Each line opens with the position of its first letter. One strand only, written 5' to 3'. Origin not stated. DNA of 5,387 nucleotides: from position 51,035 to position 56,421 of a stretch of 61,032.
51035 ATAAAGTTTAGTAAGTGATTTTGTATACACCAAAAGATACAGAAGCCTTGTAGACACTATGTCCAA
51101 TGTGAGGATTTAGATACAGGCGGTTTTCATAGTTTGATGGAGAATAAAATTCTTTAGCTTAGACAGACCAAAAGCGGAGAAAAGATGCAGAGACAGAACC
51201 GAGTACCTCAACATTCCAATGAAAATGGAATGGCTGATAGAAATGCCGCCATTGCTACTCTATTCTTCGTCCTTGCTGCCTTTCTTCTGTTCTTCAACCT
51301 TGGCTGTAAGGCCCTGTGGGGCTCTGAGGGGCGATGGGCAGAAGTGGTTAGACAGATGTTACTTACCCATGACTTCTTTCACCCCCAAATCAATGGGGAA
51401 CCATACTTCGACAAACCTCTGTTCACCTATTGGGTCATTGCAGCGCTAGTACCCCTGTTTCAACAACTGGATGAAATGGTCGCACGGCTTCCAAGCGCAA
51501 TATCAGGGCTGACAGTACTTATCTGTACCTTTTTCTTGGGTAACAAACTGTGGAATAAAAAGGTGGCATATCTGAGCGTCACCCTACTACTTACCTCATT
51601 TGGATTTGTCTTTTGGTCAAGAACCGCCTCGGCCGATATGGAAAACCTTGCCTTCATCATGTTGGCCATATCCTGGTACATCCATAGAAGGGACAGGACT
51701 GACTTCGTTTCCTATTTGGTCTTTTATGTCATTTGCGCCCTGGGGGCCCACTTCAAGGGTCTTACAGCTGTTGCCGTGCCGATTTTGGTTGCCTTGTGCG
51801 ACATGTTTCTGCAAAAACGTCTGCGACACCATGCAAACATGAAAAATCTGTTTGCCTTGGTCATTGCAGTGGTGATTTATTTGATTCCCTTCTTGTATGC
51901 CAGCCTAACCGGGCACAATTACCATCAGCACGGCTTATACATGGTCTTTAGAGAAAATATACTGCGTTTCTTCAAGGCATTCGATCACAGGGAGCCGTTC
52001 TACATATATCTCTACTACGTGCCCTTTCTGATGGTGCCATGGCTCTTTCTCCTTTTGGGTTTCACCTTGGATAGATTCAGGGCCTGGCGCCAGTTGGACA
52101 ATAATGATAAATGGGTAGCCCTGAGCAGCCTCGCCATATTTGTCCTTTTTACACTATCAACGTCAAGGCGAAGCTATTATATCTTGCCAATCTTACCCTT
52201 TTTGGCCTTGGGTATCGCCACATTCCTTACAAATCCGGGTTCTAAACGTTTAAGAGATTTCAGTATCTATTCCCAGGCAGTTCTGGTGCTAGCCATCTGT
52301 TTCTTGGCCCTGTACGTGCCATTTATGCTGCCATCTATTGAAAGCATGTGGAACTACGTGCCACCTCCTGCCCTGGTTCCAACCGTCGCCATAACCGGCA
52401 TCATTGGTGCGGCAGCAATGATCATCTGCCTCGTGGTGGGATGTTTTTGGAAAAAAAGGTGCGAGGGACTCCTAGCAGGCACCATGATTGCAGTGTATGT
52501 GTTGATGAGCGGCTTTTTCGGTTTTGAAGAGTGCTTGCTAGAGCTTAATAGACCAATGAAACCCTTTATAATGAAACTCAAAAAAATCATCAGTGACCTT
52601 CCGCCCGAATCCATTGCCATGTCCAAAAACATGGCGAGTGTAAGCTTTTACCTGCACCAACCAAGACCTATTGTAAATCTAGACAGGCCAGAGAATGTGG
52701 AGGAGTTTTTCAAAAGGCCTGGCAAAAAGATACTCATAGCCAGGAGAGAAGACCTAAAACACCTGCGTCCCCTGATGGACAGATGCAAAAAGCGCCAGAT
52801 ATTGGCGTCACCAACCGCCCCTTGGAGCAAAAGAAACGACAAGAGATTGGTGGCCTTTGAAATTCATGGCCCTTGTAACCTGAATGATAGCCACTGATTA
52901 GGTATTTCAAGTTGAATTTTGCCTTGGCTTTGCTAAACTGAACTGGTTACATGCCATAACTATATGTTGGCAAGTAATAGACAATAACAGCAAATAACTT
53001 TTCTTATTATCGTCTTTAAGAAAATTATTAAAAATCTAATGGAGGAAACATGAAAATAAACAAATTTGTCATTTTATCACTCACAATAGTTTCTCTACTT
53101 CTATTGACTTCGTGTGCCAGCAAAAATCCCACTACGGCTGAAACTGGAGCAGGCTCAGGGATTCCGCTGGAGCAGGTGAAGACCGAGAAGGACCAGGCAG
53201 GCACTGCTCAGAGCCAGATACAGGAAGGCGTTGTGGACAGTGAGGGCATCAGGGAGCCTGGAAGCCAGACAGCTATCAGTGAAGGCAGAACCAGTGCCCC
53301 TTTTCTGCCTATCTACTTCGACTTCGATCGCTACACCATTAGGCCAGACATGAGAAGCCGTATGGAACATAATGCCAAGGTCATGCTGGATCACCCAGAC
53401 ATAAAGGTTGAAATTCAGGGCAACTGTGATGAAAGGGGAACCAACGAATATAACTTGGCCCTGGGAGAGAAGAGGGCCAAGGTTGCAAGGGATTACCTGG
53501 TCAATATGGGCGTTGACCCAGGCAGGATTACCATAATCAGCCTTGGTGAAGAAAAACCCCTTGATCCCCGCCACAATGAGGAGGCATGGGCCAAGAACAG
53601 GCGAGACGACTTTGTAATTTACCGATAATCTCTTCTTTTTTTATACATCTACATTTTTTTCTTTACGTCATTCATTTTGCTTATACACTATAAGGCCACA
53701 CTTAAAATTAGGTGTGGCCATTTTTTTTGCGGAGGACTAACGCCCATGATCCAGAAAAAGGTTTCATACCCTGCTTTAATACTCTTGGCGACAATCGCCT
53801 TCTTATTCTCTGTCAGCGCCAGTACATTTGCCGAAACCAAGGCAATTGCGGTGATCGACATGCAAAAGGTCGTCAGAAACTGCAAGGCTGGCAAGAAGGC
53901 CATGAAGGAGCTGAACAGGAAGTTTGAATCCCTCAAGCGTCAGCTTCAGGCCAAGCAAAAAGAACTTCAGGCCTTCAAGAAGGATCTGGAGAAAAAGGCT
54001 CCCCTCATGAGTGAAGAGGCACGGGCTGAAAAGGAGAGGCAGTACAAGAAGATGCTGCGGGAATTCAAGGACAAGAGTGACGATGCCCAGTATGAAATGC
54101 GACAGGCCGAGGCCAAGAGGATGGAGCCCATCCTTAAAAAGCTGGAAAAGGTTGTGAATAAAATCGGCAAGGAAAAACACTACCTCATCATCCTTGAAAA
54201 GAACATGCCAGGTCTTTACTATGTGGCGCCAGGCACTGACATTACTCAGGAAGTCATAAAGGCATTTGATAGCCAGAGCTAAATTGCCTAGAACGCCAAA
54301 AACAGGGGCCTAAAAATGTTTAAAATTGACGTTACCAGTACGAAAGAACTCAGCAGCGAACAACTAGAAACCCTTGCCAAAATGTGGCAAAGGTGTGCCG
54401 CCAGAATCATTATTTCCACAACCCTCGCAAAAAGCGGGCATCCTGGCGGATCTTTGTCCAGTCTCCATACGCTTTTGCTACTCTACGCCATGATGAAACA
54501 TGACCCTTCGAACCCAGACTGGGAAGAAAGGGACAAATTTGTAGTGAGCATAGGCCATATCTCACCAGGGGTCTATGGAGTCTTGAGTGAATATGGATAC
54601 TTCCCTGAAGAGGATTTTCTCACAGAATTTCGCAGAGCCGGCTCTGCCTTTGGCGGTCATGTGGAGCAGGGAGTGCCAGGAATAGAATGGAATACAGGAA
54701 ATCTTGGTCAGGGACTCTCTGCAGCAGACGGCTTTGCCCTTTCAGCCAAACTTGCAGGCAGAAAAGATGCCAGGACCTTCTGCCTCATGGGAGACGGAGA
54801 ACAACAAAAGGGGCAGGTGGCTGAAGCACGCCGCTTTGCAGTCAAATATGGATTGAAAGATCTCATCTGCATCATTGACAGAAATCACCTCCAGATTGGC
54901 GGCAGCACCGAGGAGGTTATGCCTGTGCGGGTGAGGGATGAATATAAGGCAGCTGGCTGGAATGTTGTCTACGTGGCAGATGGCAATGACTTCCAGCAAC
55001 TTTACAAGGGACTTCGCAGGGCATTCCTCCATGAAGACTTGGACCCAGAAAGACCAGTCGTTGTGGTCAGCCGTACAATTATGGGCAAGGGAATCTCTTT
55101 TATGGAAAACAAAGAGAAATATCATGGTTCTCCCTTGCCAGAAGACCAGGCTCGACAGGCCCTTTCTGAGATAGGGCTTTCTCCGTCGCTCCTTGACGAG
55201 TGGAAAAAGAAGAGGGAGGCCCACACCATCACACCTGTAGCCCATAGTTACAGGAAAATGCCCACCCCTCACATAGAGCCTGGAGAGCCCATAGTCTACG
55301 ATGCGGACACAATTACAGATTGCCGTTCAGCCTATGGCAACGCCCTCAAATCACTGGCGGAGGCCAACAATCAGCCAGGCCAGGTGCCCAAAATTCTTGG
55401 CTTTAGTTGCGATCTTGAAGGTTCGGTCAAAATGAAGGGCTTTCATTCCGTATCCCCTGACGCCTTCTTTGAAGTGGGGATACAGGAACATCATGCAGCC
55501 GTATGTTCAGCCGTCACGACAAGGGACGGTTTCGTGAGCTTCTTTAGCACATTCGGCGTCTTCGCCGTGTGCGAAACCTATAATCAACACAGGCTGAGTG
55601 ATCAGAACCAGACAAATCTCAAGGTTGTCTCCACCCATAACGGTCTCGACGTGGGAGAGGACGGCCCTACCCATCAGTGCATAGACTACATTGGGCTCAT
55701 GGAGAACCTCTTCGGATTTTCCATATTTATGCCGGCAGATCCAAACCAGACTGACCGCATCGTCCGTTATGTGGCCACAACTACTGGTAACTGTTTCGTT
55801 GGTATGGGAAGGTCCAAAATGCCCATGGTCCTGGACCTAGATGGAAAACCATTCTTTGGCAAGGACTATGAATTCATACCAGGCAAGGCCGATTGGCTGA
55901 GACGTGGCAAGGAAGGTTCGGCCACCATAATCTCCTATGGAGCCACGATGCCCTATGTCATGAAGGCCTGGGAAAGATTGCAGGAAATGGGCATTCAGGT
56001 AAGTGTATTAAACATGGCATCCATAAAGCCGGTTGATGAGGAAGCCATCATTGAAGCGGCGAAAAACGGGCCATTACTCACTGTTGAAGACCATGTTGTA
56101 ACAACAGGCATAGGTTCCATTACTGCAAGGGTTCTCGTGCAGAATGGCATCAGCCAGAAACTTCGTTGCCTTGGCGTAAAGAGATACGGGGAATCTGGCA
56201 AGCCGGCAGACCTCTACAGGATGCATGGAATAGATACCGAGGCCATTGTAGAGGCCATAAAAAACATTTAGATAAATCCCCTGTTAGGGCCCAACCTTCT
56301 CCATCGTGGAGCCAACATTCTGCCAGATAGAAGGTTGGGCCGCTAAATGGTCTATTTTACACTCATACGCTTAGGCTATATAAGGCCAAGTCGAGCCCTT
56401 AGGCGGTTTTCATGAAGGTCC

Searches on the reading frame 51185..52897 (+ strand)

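Call 38: search_protein_families(library=pfam, proteins=[window:51185-52897:+], max_evalue=0.001)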
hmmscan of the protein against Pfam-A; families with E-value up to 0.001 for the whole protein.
window:51185-52897:+ (570 aa): 2 families
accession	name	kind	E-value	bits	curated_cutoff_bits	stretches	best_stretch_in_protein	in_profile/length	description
PF13231.12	PMT_2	-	2.6e-13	51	26.1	1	76-236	1-157/160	Dolichyl-phosphate-mannose-protein mannosyltransferase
PF02366.24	PMT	-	3e-08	34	22.7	1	51-238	35-232/245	Dolichyl-phosphate-mannose-protein mannosyltransferase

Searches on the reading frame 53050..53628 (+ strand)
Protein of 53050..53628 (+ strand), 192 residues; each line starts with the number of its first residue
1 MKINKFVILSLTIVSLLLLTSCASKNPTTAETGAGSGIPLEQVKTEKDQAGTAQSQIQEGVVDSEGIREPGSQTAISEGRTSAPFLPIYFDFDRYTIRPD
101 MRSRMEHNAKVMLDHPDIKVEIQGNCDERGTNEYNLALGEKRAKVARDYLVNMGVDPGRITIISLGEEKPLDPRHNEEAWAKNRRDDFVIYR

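Call 38: search_protein_families(library=pfam, proteins=[window:53050-53628:+], max_evalue=0.001)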
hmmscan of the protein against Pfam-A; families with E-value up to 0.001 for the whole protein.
window:53050-53628:+ (192 aa): 1 family
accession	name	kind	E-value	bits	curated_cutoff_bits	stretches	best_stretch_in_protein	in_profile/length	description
PF00691.25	OmpA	-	4.2e-20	72.3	27.2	1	89-184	1-98/98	OmpA family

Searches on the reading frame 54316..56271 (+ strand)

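Call 38: search_protein_families(library=pfam, proteins=[window:54316-56271:+], max_evalue=0.001)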
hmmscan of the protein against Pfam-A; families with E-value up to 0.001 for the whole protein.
window:54316-56271:+ (651 aa): 6 families
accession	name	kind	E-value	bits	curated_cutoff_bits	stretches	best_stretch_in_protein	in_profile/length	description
PF00456.26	Transketolase_N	-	1.1e-48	166.4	22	1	37-291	19-280/334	Transketolase, thiamine diphosphate binding domain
PF02780.25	Transketolase_C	-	2.5e-23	82.8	25.9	1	524-644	2-124/124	Transketolase, C-terminal domain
PF02779.29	Transket_pyr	-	1.2e-21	77.6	27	1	336-501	5-171/174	Transketolase, pyrimidine binding domain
PF00676.26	E1_dh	-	1.3e-07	31.3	22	1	127-236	100-207/300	Dehydrogenase E1 component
PF22613.1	Transketolase_C_1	-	4.8e-07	30.4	27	1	533-640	11-113/113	Transketolase-like TK C-terminal domain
PF13292.11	DXP_synthase_N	-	0.00065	19.5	21.2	0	9-194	10-175/274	1-deoxy-D-xylulose-5-phosphate synthase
